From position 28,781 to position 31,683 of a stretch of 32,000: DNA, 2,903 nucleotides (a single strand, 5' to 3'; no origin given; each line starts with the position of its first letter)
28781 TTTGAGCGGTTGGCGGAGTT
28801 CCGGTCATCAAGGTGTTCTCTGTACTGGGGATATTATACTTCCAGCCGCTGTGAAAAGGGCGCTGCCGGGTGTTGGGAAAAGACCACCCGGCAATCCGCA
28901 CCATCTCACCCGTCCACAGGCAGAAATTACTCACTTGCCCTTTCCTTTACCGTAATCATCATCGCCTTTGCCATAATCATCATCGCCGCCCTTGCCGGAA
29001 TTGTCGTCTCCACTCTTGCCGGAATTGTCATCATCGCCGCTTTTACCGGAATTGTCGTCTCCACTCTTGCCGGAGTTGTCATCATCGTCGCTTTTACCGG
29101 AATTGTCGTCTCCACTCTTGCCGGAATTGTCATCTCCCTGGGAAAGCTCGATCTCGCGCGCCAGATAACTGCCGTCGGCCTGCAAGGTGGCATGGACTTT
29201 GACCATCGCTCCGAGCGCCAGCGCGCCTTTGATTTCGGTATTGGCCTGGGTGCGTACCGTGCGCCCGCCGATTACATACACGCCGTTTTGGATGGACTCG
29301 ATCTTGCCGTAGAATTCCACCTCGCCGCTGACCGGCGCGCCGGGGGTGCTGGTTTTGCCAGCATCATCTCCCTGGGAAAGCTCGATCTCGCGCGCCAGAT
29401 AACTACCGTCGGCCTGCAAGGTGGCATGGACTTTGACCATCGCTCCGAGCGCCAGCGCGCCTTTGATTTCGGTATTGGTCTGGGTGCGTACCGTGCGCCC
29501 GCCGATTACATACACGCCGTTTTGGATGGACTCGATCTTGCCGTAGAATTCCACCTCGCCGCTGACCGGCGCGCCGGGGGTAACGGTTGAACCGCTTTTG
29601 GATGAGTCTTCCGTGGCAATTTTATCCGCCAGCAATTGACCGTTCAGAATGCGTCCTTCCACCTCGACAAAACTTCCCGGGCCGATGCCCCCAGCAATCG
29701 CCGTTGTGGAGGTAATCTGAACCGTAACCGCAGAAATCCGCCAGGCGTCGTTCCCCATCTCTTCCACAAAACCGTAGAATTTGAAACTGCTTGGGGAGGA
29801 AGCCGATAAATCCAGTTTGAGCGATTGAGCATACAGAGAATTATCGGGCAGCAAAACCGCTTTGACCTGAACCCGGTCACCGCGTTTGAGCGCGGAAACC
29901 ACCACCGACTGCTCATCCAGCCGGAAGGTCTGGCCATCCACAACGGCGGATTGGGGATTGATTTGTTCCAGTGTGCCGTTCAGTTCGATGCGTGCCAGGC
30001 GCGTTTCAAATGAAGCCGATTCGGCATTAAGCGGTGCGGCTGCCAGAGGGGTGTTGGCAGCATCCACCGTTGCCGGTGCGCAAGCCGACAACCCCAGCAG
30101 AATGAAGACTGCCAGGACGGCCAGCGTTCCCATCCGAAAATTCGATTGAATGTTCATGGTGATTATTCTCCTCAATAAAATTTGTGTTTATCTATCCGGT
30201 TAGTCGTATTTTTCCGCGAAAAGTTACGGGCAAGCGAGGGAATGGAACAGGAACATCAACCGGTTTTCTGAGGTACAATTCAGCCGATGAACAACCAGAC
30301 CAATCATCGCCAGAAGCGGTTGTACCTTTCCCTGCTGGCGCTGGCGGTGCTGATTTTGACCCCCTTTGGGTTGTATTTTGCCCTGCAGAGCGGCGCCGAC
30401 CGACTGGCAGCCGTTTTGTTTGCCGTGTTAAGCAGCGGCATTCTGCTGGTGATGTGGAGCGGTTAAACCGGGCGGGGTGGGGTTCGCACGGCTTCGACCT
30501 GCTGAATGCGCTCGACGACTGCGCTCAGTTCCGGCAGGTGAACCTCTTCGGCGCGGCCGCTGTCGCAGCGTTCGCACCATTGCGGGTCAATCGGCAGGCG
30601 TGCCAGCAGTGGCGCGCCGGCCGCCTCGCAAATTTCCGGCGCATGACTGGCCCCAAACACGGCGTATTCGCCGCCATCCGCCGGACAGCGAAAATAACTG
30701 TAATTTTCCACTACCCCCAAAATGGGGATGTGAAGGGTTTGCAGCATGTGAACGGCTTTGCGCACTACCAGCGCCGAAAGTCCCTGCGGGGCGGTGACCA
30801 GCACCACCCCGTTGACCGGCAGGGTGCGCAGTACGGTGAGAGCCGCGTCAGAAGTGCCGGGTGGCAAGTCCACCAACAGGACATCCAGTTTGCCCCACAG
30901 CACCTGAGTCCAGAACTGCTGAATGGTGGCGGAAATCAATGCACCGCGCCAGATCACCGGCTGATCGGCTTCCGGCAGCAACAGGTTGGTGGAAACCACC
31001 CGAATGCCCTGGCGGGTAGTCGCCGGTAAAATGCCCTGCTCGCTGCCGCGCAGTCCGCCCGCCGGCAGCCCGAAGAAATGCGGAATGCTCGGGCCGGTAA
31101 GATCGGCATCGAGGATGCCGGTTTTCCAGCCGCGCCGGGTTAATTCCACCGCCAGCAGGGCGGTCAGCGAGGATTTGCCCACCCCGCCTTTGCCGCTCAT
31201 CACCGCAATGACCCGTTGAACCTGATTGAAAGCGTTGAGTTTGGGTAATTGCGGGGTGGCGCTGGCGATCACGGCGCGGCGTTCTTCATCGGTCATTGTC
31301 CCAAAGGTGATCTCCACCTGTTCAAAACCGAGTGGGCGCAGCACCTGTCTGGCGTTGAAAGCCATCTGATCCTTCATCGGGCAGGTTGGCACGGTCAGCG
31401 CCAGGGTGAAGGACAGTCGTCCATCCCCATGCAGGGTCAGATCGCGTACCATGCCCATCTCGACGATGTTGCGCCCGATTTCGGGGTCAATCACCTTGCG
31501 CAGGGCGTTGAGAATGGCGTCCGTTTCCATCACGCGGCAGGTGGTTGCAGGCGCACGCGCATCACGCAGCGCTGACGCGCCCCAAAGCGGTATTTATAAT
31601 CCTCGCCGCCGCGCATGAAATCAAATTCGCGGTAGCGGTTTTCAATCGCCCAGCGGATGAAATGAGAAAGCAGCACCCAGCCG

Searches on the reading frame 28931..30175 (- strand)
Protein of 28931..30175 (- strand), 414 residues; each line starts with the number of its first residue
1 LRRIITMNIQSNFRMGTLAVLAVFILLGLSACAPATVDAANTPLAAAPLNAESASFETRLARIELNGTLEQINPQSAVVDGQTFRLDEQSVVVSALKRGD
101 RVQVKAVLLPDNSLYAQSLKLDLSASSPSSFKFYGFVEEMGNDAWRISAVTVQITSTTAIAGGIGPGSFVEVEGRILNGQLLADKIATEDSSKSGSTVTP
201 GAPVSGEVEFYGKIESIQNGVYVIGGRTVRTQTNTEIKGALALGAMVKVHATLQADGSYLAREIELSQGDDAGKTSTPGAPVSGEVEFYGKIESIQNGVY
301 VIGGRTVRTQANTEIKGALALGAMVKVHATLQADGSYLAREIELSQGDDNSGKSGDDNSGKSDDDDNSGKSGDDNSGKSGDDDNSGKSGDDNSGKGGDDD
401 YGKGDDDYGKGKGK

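Call 31: search_protein_families(library=pfam, proteins=[window:28931-30175:-], max_evalue=0.01)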
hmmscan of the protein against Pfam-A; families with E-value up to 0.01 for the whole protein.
window:28931-30175:- (414 aa): 3 families
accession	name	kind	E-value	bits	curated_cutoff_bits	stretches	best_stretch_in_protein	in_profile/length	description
PF18914.6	DUF5666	-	1.5e-50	169.7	27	4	289-343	1-60/60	Domain of unknown function (DUF5666)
PF16976.10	RcpC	-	0.0028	18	28.8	0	149-172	13-36/114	Flp pilus assembly protein RcpC/CpaB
PF13964.12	Kelch_6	-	0.0077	16.7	25.3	0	216-230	9-23/50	Kelch motif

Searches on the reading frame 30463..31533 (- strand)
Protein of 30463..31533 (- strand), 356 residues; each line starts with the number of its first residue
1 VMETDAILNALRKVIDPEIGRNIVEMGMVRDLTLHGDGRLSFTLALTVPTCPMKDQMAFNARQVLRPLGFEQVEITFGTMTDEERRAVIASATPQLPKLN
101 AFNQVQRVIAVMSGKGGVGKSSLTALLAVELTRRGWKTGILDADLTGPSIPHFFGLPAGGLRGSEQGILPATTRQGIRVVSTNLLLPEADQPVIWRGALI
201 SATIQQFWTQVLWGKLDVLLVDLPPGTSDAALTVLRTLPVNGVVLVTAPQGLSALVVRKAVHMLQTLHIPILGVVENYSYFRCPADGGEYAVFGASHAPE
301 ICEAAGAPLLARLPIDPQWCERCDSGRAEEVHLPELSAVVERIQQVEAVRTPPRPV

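Call 31: search_protein_families(library=pfam, proteins=[window:30463-31533:-], max_evalue=0.01)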
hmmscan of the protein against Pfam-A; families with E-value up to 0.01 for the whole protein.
window:30463-31533:- (356 aa): 7 families
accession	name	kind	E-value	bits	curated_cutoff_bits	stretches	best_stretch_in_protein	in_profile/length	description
PF10609.15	ParA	-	2.7e-82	276.3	27.1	1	104-335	1-231/246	NUBPL iron-transfer P-loop NTPase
PF01883.24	FeS_assembly_P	-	2.6e-18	66.5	23.5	1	5-74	2-70/73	Iron-sulfur cluster assembly protein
PF01656.29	CbiA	-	7.2e-09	36.1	25.4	1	109-212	1-54/125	CobQ/CobB/MinD/ParA nucleotide binding domain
PF13614.12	AAA_31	-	3.5e-05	24.2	27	1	107-144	2-39/177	AAA domain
PF02374.21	ArsA_ATPase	-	0.00018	21.3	24.3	1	110-144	4-38/305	Anion-transporting ATPase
PF09140.17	MipZ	-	0.00074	19.3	20.7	1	108-156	2-50/262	ATPase MipZ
PF16575.11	CLP1_P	-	0.0022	18.3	26.6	1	114-147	1-34/188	mRNA cleavage and polyadenylation factor CLP1 P-loop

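Call 65: find_encoding_contigs(protein=window:30463-31530:-, flank=10000, max_places=2)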
Protein window:30463-31530:- (355 aa): 2 contigs read that carry it; 2 places shown.
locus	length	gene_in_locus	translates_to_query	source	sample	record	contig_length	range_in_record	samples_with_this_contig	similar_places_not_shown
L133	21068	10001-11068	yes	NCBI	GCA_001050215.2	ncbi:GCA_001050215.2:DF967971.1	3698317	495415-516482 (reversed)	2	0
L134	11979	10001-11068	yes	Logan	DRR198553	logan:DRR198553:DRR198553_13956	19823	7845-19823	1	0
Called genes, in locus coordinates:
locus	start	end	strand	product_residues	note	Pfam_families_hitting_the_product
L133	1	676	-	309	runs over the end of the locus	PF08501:Shikimate_dh_N, PF18317:SDH_C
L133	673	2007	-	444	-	PF00275:EPSP_synthase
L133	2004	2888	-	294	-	PF02153:PDH_N, PF20463:PDH_C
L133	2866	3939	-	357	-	PF18152:DAHP_snth_FXD, PF00793:DAHP_synth_1, PF03102:NeuB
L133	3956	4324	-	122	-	PF07736:CM_1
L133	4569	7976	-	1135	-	PF07694:5TM-5TMR_LYT, PF13185:GAF_2, PF00989:PAS, PF08448:PAS_4, PF13426:PAS_9, PF00989:PAS, PF08447:PAS_3, PF13185:GAF_2, +10 more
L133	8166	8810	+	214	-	PF13682:CZB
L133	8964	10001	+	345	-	PF13480:Acetyltransf_6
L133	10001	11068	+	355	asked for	PF01883:FeS_assembly_P, PF01656:CbiA, PF10609:ParA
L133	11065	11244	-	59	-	-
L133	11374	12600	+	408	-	PF18914:DUF5666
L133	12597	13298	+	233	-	PF04542:Sigma70_r2, PF08281:Sigma70_r4_2, PF04545:Sigma70_r4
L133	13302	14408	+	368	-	PF18915:DUF5667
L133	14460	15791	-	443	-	PF01940:DUF92, PF01161:PBP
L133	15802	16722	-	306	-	PF10882:bPH_5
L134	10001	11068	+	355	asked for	PF01883:FeS_assembly_P, PF01656:CbiA, PF10609:ParA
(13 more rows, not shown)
